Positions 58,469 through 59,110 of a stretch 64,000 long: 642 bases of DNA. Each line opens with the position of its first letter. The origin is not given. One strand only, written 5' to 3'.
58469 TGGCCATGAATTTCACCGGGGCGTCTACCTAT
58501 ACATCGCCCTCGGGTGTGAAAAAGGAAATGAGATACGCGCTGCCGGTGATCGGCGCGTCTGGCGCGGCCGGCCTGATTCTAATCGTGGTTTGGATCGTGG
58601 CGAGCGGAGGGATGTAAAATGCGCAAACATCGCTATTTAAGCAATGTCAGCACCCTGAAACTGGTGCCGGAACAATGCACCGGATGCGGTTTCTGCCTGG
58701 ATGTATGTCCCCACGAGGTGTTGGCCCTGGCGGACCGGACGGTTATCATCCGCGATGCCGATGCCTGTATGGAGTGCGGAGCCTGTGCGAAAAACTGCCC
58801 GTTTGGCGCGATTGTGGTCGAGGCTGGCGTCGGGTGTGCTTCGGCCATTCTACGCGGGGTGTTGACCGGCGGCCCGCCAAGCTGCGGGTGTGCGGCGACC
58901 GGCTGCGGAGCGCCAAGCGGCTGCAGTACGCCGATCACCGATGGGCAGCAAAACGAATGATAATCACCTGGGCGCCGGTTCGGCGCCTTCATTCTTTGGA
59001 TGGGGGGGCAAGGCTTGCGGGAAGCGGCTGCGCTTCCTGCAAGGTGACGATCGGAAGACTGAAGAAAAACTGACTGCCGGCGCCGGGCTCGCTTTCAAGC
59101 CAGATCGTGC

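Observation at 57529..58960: hgcAB mercury-methylation gene pair, with an HgcB tail lacking the vicinal Cys-Cys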

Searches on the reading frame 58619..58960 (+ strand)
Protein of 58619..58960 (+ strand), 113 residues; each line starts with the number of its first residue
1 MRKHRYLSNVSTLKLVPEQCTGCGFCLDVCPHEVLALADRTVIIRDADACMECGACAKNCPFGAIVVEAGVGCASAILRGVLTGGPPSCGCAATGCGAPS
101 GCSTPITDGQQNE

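Call 3: search_protein_families(library=ncbifam, proteins=[window:58619-58960:+], max_evalue=0.01)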
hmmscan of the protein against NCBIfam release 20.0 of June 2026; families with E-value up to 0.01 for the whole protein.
window:58619-58960:+ (113 aa): 80 families (the best 25 are shown)
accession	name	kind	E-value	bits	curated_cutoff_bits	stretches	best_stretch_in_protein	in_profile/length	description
NF040864.1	HgcB_ferredoxin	equivalog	1.8e-36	123.8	99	1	5-96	1-92/93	mercury methylation ferredoxin HgcB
NF043039.1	HgcAB_like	equivalog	8.5e-15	55.2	285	1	9-65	291-349/350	HgcAB-like fusion protein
NF058577.1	FdxA_fam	equivalog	7.8e-11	42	65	1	17-64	6-52/52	4Fe-4S ferredoxin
NF038196.1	ferrodoxin_EFR1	subfamily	3e-10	40.6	75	1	16-67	182-231/242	EFR1 family ferrodoxin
NF045874.1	Vhu_polyferre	exception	1.4e-09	37.2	600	1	15-68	125-177/381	F420-non-reducing hydrogenase associated-polyferredoxin VhuB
TIGR02179.1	PorD_KorD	subfamily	6.3e-09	35.8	60.05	1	18-67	25-74/78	2-oxoacid:acceptor oxidoreductase, delta subunit, pyruvate/2-ketoisovalerate family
NF040770.1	hetero_SS_HdrA2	exception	7.5e-09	34.3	1100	1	14-68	573-626/777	CoB-CoM heterodisulfide reductase HdrA2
TIGR02700.1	flavo_MJ0208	hypoth_equivalog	9.7e-09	34.8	251.35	1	15-66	145-195/234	dihydromethanopterin reductase (acceptor)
NF042909.1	FMH_DH_FwdF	exception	1.5e-08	34.1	375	1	12-68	251-314/336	tungsten-dependent formylmethanofuran dehydrogenase subunit FwdF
TIGR02494.1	PFLE_PFLC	subfamily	3.5e-08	33.1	174.35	1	12-81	42-113/293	glycyl-radical enzyme activating protein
NF040684.1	PorD_Arch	equivalog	4.1e-08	33.2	120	1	16-67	30-81/85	pyruvate synthase subunit PorD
TIGR02060.1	aprB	equivalog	9e-08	32.1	135.65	1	17-69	7-66/132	adenylyl-sulfate reductase subunit beta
NF043069.1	T4HPD_activ_SAM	equivalog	1.2e-07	31.4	425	1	13-64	46-96/299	trans-4-hydroxy-L-proline dehydratase activase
TIGR04105.1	FeFe_hydrog_B1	subfamily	1.2e-07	30.8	450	1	16-75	109-168/462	monomeric [FeFe] hydrogenase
NF041715.1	arsenate_red_ArrB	equivalog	1.7e-07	31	450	1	13-68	50-107/233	arsenate respiratory reductase iron-sulfur subunit ArrB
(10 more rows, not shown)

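Call 4: search_protein_families(library=pfam, proteins=[window:58619-58960:+], max_evalue=0.01)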
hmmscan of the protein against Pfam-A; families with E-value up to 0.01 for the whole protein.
window:58619-58960:+ (113 aa): 14 families
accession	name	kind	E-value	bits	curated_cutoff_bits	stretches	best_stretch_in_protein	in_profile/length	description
PF00037.32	Fer4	-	9.3e-13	47.9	21.1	2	44-65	2-23/24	4Fe-4S binding domain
PF13187.11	Fer4_9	-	2.2e-10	40.8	27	2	19-65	1-52/52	4Fe-4S dicluster domain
PF12838.12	Fer4_7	-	2.3e-10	41.2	27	1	19-64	1-52/52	4Fe-4S dicluster domain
PF12797.12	Fer4_2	-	2.5e-09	36.9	24.5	2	43-62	3-22/22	4Fe-4S binding domain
PF14697.11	Fer4_21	-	4.2e-09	36.8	35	2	18-65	6-57/59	4Fe-4S dicluster domain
PF12837.12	Fer4_6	-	7.7e-09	35.5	25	2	17-35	6-24/24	4Fe-4S binding domain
PF13484.11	Fer4_16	-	4.6e-08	34.2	30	2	19-38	1-20/66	4Fe-4S double cluster binding domain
PF13237.11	Fer4_10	-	4.8e-08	33.2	25.5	1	15-61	4-53/53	4Fe-4S dicluster domain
PF25160.1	LdpA_Fe-S-bd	-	3.9e-06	27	27.6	1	13-36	21-44/49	LdpA Fe-S cluster-binding domain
PF13183.11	Fer4_8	-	1.5e-05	25.8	27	1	47-63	2-18/68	4Fe-4S dicluster domain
PF12800.12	Fer4_4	-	2.9e-05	24.5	24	2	17-31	1-15/17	4Fe-4S binding domain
PF12798.12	Fer4_3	-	6.6e-05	23.9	27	2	50-64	1-15/15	4Fe-4S binding domain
PF13459.11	Fer4_15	-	0.00095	20.3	22.4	0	46-74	4-30/66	4Fe-4S single cluster domain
PF13534.11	Fer4_17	-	0.0036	18.2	22.2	0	46-61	42-57/61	4Fe-4S dicluster domain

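Call 5: find_homologous_proteins(query=window:58619-58960:+, max_evalue=1e-10)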
Query window:58619-58960:+ (113 aa): 769 proteins with E <= 1e-10 among 791 candidates; the best 120 are listed.
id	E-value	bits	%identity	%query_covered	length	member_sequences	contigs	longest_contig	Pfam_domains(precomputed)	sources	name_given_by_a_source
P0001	5.4e-70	251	100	100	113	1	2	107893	PF14697.12,PF12797.13,PF12837.13,PF00037.33,PF13484.12,PF12838.13,PF25160.2,PF13237.12,PF13187.12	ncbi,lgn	ncbi:MAG: mercury methylation ferredoxin HgcB [Solirubrobacterales bacterium]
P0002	4.8e-37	144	65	88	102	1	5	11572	PF14697.12,PF12797.13,PF12837.13,PF00037.33,PF13484.12,PF12838.13,PF25160.2,PF13237.12,PF12800.13,PF13187.12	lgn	-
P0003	7.4e-35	137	64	86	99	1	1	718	PF14697.12,PF12797.13,PF12837.13,PF00037.33,PF13484.12,PF12838.13,PF25160.2,PF13237.12,PF13183.12,PF13187.12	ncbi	-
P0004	1.3e-34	136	67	83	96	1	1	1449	PF14697.12,PF12797.13,PF12837.13,PF00037.33,PF13484.12,PF12838.13,PF25160.2,PF13237.12,PF12800.13,PF13187.12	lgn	-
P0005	2.5e-34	136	70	80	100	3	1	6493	PF14697.12,PF12797.13,PF12837.13,PF00037.33,PF13484.12,PF12838.13,PF13459.12,PF25160.2,PF13237.12,PF12800.13,PF13187.12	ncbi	ncbi:MAG: mercury methylation ferredoxin HgcB [Candidatus Saccharibacteria bacterium]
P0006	4.9e-34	135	66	83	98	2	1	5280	PF14697.12,PF12837.13,PF12798.13,PF13484.12,PF12838.13,PF13534.12,PF13459.12,PF12800.13,PF12797.13,PF00037.33,PF25160.2,PF13237.12,PF13183.12,PF13370.12,PF13187.12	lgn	-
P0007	4.9e-34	135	67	81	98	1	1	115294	PF14697.12,PF12797.13,PF12837.13,PF00037.33,PF13484.12,PF12838.13,PF13459.12,PF13237.12,PF13183.12,PF12800.13,PF13187.12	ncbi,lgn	ncbi:MAG: mercury methylation ferredoxin HgcB [Elusimicrobiota bacterium]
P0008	1.1e-33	134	68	77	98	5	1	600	PF14697.12,PF12797.13,PF12837.13,PF00037.33,PF13484.12,PF12838.13,PF25160.2,PF13237.12,PF13183.12,PF12800.13,PF13187.12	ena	-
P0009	1.9e-33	133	67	80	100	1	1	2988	PF14697.12,PF12797.13,PF12837.13,PF00037.33,PF13484.12,PF12838.13,PF13237.12,PF13187.12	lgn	-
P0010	3.3e-33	132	65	79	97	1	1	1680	PF14697.12,PF12837.13,PF13484.12,PF12838.13,PF13534.12,PF12800.13,PF12797.13,PF00037.33,PF25160.2,PF13237.12,PF13183.12,PF13187.12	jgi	jgi:NAD-dependent dihydropyrimidine dehydrogenase PreA subunit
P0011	4.6e-33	132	64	83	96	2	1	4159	PF14697.12,PF12797.13,PF12837.13,PF00037.33,PF13484.12,PF12838.13,PF25160.2,PF13237.12,PF12800.13,PF13187.12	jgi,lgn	-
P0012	4.8e-33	131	60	88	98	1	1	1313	PF14697.12,PF12837.13,PF13484.12,PF12838.13,PF13534.12,PF12800.13,PF12797.13,PF00037.33,PF25160.2,PF13237.12,PF13183.12,PF13187.12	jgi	jgi:ferredoxin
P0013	5.6e-33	131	65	83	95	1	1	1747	PF14697.12,PF12797.13,PF12837.13,PF00037.33,PF12798.13,PF13484.12,PF12838.13,PF25160.2,PF13237.12,PF12800.13,PF13187.12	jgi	jgi:ferredoxin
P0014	6.6e-33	131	66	81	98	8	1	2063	PF14697.12,PF12797.13,PF12837.13,PF00037.33,PF13484.12,PF12838.13,PF25160.2,PF13237.12,PF13183.12,PF12800.13,PF13187.12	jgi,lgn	jgi:NAD-dependent dihydropyrimidine dehydrogenase PreA subunit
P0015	6.8e-33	131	66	83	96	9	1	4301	PF14697.12,PF12797.13,PF12837.13,PF00037.33,PF13484.12,PF12838.13,PF13459.12,PF25160.2,PF13237.12,PF12800.13,PF13187.12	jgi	jgi:ferredoxin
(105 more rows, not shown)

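Call 10: search_solved_structures(query=window:58619-58960:+, max_evalue=0.00001)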
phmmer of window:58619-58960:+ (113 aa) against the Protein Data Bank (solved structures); distinct sequences matched with E-value up to 0.00001: 25.
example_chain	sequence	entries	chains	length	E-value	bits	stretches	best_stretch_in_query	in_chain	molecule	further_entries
9sw6_G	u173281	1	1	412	5.5e-26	94.1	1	19-68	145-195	Polyferredoxin protein MvhB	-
9sfi_O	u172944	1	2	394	3.4e-21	78.6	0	16-68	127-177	Ferredoxin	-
9sw6_H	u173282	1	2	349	2.9e-16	62.7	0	12-64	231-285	Tungsten formylmethanofuran dehydrogenase, subunit F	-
5t5i_F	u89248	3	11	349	1.2e-14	57.4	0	12-64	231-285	Tungsten formylmethanofuran dehydrogenase subunit fwdF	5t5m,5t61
9sfi_T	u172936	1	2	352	1.1e-11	47.9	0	17-67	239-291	4Fe-4S ferredoxin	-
7bkb_K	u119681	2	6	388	7.2e-11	45.3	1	3-68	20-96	Formylmethanofuran dehydrogenase, subunit F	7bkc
8a8o_C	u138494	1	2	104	1.8e-09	40.7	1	12-67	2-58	Beta-subunit of the PAPS reductase from Methanothermococcus thermolithotrophicus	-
9g03_E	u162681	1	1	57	1.7e-08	37.6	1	16-68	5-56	Ferredoxin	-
8a6t_B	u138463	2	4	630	2e-08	37.4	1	11-65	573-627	Electron bifurcating hydrogenase subunit HydB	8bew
1clf_A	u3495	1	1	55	7.8e-08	35.5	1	16-67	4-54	FERREDOXIN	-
9bov_B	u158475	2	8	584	2.6e-07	33.8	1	11-68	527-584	NADH dehydrogenase (Quinone)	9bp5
1fdn_A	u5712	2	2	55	5.6e-07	32.7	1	15-66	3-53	FERREDOXIN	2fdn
7bkb_A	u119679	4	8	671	6.7e-07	32.5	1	16-67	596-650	CoB--CoM heterodisulfide reductase iron-sulfur subunit A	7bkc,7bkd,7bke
5t5i_G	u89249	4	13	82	8.8e-07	32.1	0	17-68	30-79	Tungsten formylmethanofuran dehydrogenase subunit fwdG | Tungsten formylmethanofuran dehydrogenase, subunit G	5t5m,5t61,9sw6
6fah_A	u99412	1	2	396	9.3e-07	32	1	13-68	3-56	Caffeyl-CoA reductase-Etf complex subunit CarE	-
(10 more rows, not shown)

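Call 37: search_protein_representatives(protein=window:58619-58960:+)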
Query: 113 residues. Proteins with E-value up to 0.001 (for the whole library): 6077; up to 1e-10: 322; up to 1e-30: 0. The best 150 are listed.
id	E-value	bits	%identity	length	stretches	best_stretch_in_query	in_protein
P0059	1.5e-30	121.8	61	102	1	3-94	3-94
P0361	1.2e-29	118.8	60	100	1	3-94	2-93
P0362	1.9e-29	118.2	36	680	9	17-68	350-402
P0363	1.2e-26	109.2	60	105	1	4-98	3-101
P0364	1.4e-25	105.7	55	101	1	5-93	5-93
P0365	5.6e-25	103.8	60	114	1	4-92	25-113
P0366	7.1e-25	103.4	55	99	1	2-95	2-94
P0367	2.0e-24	102.0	57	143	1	5-103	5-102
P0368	2.8e-24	101.5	56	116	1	1-97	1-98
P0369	4.0e-24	101.0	52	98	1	1-94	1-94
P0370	8.9e-24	99.9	52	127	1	5-97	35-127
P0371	1.9e-23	98.8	55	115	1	5-92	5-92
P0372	3.4e-23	98.0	60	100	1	5-76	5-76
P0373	7.3e-23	96.9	34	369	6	12-66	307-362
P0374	1.1e-22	96.3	53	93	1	5-96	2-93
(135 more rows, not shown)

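Call 48: predict_structure(alignment_id=A2)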
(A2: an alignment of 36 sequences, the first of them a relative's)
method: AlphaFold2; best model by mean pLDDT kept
length: 113 residues; sequences in the alignment: 36
mean_pLDDT: 73.4   pTM: 0.59
mean pLDDT of the five models: 73.4, 72.3, 72.0, 71.8, 69.3
residues with pLDDT >= 90: 45; 70-90: 19; 50-70: 23; < 50: 26
segments of 3 or more residues with pLDDT < 50: 90-113
pLDDT, mean of each block of 10 residues (from residue 1): 58 94 95 93 92 92 91 61 61 41 40 37
secondary structure, 60 per line:
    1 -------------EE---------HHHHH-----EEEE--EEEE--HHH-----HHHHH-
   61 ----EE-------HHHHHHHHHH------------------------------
elements in order: H25-29 E35-38 E41-44 H55-59 H74-83
